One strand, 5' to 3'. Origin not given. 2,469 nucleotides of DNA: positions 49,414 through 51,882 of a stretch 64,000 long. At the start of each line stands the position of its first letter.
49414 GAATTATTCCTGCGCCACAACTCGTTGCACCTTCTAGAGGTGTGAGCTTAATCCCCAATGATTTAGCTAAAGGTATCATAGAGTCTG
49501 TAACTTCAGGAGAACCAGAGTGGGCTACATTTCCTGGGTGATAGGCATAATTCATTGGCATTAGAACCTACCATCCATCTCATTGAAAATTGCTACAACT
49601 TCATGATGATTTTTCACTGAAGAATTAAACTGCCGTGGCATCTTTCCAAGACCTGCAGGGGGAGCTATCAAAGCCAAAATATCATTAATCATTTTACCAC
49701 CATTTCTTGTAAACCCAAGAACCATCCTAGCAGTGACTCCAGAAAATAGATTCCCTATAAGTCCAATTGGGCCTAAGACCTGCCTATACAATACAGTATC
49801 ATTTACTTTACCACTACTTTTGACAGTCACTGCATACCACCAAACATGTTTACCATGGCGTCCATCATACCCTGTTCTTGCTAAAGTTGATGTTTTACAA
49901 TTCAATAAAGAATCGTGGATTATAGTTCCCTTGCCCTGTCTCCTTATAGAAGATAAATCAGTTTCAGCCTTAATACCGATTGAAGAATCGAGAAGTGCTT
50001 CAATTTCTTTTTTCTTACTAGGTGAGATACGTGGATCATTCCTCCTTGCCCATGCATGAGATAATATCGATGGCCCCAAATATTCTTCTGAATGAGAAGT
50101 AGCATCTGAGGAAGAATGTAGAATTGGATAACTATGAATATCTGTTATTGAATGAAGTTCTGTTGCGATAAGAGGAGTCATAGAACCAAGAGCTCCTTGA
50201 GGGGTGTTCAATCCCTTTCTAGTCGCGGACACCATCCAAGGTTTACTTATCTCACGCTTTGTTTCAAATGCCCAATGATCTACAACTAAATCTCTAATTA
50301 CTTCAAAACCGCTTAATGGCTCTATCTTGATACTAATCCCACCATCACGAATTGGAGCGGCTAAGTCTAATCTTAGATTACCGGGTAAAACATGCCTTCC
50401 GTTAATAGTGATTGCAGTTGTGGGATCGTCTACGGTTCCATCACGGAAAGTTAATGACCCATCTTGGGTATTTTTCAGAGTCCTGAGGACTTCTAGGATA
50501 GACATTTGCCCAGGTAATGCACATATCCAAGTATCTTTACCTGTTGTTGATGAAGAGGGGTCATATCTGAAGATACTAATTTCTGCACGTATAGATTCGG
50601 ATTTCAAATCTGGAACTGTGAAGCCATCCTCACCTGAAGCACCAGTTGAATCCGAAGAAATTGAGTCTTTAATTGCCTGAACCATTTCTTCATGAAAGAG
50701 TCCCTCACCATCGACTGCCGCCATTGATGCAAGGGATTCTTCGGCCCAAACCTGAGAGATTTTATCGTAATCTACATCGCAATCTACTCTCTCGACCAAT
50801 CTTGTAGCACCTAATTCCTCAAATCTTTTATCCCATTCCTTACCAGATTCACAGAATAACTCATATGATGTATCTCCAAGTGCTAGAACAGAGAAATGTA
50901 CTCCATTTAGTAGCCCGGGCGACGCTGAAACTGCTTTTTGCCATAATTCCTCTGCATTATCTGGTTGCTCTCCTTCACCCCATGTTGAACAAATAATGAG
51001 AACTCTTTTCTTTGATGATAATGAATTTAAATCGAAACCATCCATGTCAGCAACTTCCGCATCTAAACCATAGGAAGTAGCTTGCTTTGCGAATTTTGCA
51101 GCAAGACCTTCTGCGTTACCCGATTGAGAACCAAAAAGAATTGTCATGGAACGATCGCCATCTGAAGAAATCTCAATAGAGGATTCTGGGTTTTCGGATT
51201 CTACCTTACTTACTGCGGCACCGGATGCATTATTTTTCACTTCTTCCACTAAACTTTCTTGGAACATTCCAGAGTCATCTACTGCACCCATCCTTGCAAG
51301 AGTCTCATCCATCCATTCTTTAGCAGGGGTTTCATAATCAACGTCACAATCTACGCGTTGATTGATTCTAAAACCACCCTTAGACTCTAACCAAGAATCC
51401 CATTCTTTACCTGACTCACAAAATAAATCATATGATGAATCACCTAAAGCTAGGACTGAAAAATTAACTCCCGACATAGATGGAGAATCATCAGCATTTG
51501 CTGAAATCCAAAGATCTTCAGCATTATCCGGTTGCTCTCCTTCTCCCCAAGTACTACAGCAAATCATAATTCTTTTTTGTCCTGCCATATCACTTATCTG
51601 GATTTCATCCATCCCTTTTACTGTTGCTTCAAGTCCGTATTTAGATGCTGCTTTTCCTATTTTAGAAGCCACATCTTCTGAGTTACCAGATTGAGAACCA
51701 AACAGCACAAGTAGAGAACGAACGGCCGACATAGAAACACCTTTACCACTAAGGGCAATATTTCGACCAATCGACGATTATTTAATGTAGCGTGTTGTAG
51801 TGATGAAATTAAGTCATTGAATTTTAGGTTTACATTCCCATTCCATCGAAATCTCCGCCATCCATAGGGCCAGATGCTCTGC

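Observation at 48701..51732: Two-gene unit: tandem-flavodoxin::SdhB-like fusion coupled to an HdrB/SdhE-like protein, both stripped of Fe-S cysteines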

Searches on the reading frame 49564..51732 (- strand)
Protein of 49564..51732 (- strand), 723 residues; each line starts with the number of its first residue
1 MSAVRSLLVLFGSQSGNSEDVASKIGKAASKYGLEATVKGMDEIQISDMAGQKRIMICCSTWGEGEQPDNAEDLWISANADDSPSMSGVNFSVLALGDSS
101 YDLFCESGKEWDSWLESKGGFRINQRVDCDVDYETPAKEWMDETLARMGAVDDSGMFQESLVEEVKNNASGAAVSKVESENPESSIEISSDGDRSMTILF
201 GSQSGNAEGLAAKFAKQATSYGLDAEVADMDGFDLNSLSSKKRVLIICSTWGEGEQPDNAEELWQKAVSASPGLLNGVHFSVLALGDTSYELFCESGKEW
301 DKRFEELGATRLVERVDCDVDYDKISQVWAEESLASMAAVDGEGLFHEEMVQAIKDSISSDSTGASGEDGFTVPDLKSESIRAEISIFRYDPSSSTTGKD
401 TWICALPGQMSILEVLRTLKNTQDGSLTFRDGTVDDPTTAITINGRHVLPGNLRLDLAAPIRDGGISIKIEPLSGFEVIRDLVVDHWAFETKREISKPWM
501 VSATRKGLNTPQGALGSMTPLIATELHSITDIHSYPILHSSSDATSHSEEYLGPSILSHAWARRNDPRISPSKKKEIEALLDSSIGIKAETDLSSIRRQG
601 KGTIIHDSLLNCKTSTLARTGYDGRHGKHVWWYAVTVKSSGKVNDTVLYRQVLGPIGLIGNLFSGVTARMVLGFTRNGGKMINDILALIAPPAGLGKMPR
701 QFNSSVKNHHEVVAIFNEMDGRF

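Call 3: search_protein_families(library=pfam, proteins=[window:49564-51732:-], max_evalue=1)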
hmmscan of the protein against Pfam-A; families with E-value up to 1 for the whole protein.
window:49564-51732:- (723 aa): 4 families
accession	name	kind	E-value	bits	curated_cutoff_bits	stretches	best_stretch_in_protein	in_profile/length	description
PF00258.30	Flavodoxin_1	-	4.9e-63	212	25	2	198-321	1-130/143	Flavodoxin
PF13085.11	Fer2_3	-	1.7e-10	41.3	27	1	385-489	2-105/107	2Fe-2S iron-sulfur cluster binding domain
PF03358.20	FMN_red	-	0.0037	17.3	24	1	198-270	5-71/152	NADPH-dependent FMN reductase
PF12724.12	Flavodoxin_5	-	0.12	13.2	27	0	8-61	1-53/145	Flavodoxin domain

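Call 4: search_protein_families(library=ncbifam, proteins=[window:49564-51732:-], max_evalue=1)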
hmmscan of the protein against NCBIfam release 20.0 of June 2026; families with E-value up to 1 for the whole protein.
window:49564-51732:- (723 aa): 35 families (the best 25 are shown)
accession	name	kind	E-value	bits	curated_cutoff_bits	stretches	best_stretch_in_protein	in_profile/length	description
TIGR01931.1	cysJ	equivalog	8.7e-83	278.9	668.15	2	187-339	59-204/597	assimilatory sulfite reductase (NADPH) flavoprotein subunit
NF008197.0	PRK10953.1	equivalog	3.1e-55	187.6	838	2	189-333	57-201/601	NADPH-dependent assimilatory sulfite reductase flavoprotein subunit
NF005989.0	PRK08105.1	equivalog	1.9e-45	154.4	160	2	196-321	4-128/149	flavodoxin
NF006531.0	PRK09004.1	equivalog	1.4e-44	151.4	158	2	195-337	3-142/146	FMN-binding protein MioC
NF005216.0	PRK06703.1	subfamily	6e-37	127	127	2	197-321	5-126/151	flavodoxin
TIGR01753.1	flav_short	equivalog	2e-30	106.1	123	2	197-323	2-125/140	flavodoxin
NF004343.0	PRK05723.1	equivalog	1.3e-25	90.1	204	2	196-335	3-143/151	flavodoxin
NF005587.0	PRK07308.1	equivalog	3.6e-24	85.7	138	2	197-322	5-127/147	flavodoxin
NF006738.0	PRK09267.1-4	equivalog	2.3e-22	79.4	172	2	8-120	4-117/171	flavodoxin FldA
NF005246.0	PRK06756.1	subfamily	5.1e-15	55.7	130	2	6-103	3-98/148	flavodoxin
TIGR00384.1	dhsB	subfamily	1.1e-14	54.4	88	1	388-575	2-185/222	succinate dehydrogenase and fumarate reductase iron-sulfur protein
TIGR01752.1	flav_long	equivalog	4.2e-14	52.4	146.75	2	196-310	2-113/167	flavodoxin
NF004616.0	PRK05950.1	subfamily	9.8e-14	51.1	228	1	382-569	5-187/238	succinate dehydrogenase iron-sulfur subunit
NF006739.0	PRK09267.1-5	subfamily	2e-13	50.4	175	2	196-311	4-116/168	flavodoxin FldA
NF009226.0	PRK12576.1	equivalog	2.8e-13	49.9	344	1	380-583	7-206/317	succinate dehydrogenase/fumarate reductase iron-sulfur subunit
NF004898.0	PRK06259.1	equivalog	1.2e-06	27.5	385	1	385-572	6-175/488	fumarate reductase (CoM/CoB) subunit TfrB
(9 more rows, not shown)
